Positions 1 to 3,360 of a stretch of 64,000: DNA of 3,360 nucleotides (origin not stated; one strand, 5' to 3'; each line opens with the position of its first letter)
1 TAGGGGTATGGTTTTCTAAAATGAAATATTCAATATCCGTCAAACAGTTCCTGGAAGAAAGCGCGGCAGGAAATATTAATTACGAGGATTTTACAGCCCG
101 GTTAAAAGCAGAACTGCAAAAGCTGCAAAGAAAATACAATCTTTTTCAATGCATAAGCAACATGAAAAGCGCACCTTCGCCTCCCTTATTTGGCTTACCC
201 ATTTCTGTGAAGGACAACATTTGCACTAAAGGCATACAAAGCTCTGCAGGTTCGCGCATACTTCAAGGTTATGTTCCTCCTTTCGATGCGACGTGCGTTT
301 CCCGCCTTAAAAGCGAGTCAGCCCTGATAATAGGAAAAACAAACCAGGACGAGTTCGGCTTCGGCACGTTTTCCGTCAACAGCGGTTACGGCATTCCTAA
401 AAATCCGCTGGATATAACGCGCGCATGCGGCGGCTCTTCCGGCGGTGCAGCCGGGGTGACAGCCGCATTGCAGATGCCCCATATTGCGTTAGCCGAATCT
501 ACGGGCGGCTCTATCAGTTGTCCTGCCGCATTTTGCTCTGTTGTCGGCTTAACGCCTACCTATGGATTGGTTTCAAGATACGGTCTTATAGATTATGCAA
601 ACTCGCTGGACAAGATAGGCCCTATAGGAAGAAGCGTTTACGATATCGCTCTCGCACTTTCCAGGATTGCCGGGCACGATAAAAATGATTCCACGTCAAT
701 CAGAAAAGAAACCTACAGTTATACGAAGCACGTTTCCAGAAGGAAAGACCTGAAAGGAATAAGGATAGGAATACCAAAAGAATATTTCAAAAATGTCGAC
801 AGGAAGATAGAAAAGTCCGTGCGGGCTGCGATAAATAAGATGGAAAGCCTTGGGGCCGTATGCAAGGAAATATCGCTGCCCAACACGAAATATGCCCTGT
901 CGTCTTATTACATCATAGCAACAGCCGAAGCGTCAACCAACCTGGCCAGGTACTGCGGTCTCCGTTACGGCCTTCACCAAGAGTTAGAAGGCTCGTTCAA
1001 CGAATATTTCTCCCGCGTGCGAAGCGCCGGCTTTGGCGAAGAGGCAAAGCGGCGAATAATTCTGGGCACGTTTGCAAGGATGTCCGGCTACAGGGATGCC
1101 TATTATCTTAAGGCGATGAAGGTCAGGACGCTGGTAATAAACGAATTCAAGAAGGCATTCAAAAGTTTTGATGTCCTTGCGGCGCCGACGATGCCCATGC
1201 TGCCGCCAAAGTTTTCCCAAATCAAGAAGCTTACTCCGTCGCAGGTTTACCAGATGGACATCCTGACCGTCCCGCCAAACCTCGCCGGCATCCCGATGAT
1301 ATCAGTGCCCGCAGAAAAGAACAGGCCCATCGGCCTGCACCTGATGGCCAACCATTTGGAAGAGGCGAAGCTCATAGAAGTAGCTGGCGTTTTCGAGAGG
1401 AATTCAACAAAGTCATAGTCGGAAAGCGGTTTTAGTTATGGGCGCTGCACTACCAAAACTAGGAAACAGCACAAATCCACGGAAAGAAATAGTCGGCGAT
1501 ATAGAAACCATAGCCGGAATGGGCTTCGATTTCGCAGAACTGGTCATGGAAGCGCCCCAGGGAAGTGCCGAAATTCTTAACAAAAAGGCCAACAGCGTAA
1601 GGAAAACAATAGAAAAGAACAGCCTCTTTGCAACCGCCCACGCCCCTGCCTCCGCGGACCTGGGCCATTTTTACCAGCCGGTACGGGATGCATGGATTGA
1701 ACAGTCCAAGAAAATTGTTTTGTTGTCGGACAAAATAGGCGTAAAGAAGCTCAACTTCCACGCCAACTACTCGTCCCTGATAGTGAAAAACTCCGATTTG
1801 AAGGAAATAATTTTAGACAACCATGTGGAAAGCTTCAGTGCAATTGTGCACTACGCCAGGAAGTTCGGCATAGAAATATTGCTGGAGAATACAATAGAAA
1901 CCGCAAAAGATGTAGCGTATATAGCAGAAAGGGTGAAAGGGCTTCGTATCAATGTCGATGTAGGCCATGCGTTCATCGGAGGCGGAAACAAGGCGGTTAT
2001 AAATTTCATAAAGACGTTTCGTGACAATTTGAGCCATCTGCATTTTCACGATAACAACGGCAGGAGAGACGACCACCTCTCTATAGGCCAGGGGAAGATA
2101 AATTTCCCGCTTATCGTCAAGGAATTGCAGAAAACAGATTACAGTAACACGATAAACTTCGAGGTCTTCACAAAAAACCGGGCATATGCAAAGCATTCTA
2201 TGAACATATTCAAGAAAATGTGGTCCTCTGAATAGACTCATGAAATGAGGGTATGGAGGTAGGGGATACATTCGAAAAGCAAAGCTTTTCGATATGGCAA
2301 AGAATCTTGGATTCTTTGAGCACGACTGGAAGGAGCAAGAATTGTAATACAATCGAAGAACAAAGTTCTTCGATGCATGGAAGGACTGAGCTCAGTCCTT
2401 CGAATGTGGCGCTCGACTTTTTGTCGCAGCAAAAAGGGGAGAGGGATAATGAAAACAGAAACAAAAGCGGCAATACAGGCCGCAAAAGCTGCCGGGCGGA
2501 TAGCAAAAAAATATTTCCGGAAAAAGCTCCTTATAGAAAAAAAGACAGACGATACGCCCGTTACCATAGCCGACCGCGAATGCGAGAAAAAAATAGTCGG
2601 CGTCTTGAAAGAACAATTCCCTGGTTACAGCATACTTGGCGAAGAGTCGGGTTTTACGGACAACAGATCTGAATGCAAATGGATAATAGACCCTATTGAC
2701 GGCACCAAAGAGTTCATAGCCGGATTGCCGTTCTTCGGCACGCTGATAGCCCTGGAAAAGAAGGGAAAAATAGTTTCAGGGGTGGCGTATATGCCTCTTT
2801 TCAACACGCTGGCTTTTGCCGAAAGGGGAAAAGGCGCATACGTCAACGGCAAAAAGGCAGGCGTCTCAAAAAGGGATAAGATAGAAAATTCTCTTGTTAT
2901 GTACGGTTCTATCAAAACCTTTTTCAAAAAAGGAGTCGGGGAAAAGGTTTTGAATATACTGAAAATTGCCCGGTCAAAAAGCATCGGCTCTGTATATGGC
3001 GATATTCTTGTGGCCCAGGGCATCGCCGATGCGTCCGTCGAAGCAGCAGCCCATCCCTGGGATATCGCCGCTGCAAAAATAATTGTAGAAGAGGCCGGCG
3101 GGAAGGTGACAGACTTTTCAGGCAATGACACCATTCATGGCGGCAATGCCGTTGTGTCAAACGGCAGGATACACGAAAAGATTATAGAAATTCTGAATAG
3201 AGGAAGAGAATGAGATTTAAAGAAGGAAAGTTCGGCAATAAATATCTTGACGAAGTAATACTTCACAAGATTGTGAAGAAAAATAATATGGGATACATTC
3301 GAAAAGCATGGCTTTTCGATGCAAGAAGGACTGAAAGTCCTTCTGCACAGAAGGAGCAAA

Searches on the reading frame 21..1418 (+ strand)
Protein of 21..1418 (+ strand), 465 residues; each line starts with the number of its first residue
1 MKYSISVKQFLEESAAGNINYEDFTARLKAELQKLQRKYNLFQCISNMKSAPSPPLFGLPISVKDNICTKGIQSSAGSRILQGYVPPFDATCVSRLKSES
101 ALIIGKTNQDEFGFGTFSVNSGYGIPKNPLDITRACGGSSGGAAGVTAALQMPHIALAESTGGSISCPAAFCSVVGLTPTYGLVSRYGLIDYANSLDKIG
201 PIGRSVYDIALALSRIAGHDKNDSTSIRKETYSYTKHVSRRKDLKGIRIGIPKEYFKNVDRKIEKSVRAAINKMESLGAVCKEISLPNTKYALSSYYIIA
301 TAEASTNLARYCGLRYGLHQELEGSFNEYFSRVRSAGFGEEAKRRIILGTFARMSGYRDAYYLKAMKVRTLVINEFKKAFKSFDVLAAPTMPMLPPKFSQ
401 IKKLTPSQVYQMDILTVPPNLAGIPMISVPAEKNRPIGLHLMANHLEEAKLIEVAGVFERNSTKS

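Call 40: find_encoding_contigs(protein=window:21-1418:+, flank=10000, max_places=2)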
Protein window:21-1418:+ (465 aa): 3 contigs read that carry it; 2 places shown.
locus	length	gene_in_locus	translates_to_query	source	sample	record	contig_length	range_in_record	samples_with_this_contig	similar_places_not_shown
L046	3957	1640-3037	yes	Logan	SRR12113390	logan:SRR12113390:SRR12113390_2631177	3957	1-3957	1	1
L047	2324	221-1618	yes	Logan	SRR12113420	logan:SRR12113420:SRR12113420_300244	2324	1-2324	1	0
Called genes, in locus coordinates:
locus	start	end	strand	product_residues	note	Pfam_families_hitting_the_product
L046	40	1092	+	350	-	PF00091:Tubulin, PF12327:FtsZ_C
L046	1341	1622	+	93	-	PF02686:GatC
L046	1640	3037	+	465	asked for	PF01425:Amidase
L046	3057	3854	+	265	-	PF01261:AP_endonuc_2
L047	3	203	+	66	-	?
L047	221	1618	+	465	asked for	PF01425:Amidase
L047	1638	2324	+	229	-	?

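Call 45: find_homologous_proteins(query=window:21-1415:+, max_evalue=1e-120)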
Query window:21-1415:+ (465 aa): 2981 proteins with E <= 1e-120 among 8000 candidates; the best 120 are listed.
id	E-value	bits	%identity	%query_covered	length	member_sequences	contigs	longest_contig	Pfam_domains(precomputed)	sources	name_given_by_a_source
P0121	5.1e-281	950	92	99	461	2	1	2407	PF01425.27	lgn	-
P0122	7.3e-273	923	87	99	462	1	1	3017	PF01425.27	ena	-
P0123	1.4e-246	837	79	99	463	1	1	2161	PF01425.27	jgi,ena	-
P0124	9.9e-245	831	79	99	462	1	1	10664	PF01425.27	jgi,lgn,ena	-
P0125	9.7e-243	824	79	99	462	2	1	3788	PF01425.27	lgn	-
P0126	1.4e-241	820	78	99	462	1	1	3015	PF01425.27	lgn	-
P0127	3.5e-241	819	78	99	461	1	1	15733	PF01425.27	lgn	-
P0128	1.4e-238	811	77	100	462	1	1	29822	PF01425.27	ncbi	-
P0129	3.7e-232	789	74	99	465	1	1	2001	PF01425.27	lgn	-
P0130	2.2e-229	780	79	89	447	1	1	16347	PF01425.27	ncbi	-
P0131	1.2e-228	778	73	99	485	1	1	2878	PF01425.27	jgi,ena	-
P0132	1.1e-227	775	72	99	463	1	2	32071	PF01425.27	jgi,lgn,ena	-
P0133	8.9e-227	772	74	99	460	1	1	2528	PF01425.27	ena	-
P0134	1.2e-225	768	75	99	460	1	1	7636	PF01425.27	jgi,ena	-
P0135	2.2e-225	767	73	99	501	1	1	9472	PF01425.27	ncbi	-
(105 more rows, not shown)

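Call 46: find_encoding_contigs(protein=P0121, flank=10000, max_places=2)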
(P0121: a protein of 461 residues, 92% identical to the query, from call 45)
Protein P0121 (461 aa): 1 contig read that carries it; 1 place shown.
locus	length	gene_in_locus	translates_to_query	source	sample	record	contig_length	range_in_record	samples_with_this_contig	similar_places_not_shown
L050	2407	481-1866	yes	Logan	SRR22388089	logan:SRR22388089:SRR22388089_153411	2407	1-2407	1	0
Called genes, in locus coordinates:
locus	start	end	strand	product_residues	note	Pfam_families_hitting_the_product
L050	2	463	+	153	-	?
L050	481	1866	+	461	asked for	PF01425:Amidase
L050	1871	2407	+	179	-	?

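Call 47: find_encoding_contigs(protein=P0122, flank=10000, max_places=2)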
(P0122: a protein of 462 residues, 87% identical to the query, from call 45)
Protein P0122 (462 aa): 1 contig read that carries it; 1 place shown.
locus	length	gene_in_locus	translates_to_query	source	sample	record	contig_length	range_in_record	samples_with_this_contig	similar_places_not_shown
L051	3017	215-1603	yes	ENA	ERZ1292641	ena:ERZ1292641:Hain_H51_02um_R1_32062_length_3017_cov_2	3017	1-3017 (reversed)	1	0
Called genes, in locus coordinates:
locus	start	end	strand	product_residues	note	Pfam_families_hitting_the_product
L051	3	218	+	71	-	?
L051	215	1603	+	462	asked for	PF01425:Amidase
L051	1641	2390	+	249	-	PF23023:Anti-Pycsar_Apyc1, PF00753:Lactamase_B (weak), PF12706:Lactamase_B_2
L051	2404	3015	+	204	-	?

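Call 48: find_encoding_contigs(protein=P0124, flank=10000, max_places=2)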
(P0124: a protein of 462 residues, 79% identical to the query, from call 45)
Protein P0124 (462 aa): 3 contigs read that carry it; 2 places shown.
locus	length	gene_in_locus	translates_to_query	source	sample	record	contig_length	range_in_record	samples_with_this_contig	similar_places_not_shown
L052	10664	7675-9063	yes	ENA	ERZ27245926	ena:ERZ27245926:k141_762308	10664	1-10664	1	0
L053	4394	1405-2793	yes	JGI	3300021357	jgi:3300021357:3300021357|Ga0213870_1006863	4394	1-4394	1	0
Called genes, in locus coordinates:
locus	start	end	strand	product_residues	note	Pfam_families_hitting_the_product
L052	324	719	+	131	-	-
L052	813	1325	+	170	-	PF01978:TrmB (faint), PF03965:Penicillinase_R (faint), PF12840:HTH_20 (faint), PF24266:HTH_HVO_0163_N, PF01022:HTH_5 (faint), PF01047:MarR (faint), PF09339:HTH_IclR (faint), PF13412:HTH_24, +3 more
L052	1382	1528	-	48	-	PF04014:MazE_antitoxin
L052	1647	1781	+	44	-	-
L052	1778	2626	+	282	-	PF01555:N6_N4_Mtase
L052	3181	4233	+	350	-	PF00091:Tubulin, PF12327:FtsZ_C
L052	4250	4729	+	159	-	PF00961:LAGLIDADG_1 (weak)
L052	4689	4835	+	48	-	-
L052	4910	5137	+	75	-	PF01402:RHH_1 (weak)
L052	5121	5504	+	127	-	PF01850:PIN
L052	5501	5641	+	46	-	-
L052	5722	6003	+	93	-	PF02686:GatC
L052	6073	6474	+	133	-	PF05014:Nuc_deoxyrib_tr, PF15891:Nuc_deoxyri_tr2 (weak)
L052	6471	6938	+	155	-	PF01243:PNPOx_N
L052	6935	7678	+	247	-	PF00106:adh_short, PF01370:Epimerase (weak), PF08659:KR, PF23441:SDR (weak), PF13561:adh_short_C2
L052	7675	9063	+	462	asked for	PF01425:Amidase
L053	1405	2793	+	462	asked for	PF01425:Amidase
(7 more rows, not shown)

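Call 49: find_encoding_contigs(protein=P0127, flank=10000, max_places=2)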
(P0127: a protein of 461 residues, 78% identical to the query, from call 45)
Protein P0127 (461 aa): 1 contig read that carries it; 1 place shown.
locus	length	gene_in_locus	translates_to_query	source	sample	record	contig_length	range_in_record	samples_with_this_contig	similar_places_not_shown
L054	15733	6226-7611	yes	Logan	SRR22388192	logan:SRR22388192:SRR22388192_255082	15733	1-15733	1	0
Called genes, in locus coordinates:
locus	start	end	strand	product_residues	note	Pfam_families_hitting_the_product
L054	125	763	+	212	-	PF01694:Rhomboid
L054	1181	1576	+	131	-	-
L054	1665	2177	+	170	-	PF03965:Penicillinase_R (faint), PF12840:HTH_20 (faint), PF24266:HTH_HVO_0163_N, PF01047:MarR (faint), PF13412:HTH_24, PF01022:HTH_5 (weak), PF01978:TrmB (weak), PF08279:HTH_11 (weak), +7 more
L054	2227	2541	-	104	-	-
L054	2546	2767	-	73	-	-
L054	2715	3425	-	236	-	PF03050:DDE_Tnp_IS66 (weak), PF13610:DDE_Tnp_IS240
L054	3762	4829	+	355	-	PF00091:Tubulin, PF12327:FtsZ_C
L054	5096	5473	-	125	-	-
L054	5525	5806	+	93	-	PF02686:GatC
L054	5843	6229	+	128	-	PF05014:Nuc_deoxyrib_tr, PF15891:Nuc_deoxyri_tr2 (weak)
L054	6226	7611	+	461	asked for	PF01425:Amidase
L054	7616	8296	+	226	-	PF12706:Lactamase_B_2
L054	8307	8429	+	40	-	-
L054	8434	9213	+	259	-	PF01261:AP_endonuc_2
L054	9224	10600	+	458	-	PF02934:GatB_N, PF02637:GatB_Yqey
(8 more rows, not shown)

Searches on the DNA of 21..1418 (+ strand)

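Call 52: search_rna_families(source=L046, start=1080, end=1360, threshold=evalue, max_evalue=1)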
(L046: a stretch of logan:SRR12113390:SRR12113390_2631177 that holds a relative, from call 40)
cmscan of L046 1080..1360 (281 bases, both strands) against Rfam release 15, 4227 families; matches with E-value up to 1: 2.
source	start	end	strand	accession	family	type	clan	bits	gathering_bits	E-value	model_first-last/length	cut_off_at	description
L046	1225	1309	-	RF04258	mir-994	Gene; miRNA;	-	17.5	93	0.68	10-72/81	no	mir-994 microRNA precursor family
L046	1185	1250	-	RF00201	snoZ278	Gene; snRNA; snoRNA; CD-box;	-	16.5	36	0.68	1-115/115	no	Small nucleolar RNA Z278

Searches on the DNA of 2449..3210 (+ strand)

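Call 64: search_rna_families(source=L043, start=12500, end=12860, threshold=evalue, max_evalue=1)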
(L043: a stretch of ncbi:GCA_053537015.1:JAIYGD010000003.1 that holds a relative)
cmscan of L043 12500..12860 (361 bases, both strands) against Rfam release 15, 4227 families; matches with E-value up to 1: 2.
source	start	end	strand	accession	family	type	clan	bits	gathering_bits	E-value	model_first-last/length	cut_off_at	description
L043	12683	12794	-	RF00005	tRNA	Gene; tRNA;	CL00001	50.1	29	5.4e-10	1-71/71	no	tRNA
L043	12620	12654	-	RF04252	mir-8186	Gene; miRNA;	-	16.4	80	0.87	1-61/61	no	mir-8186 microRNA precursor family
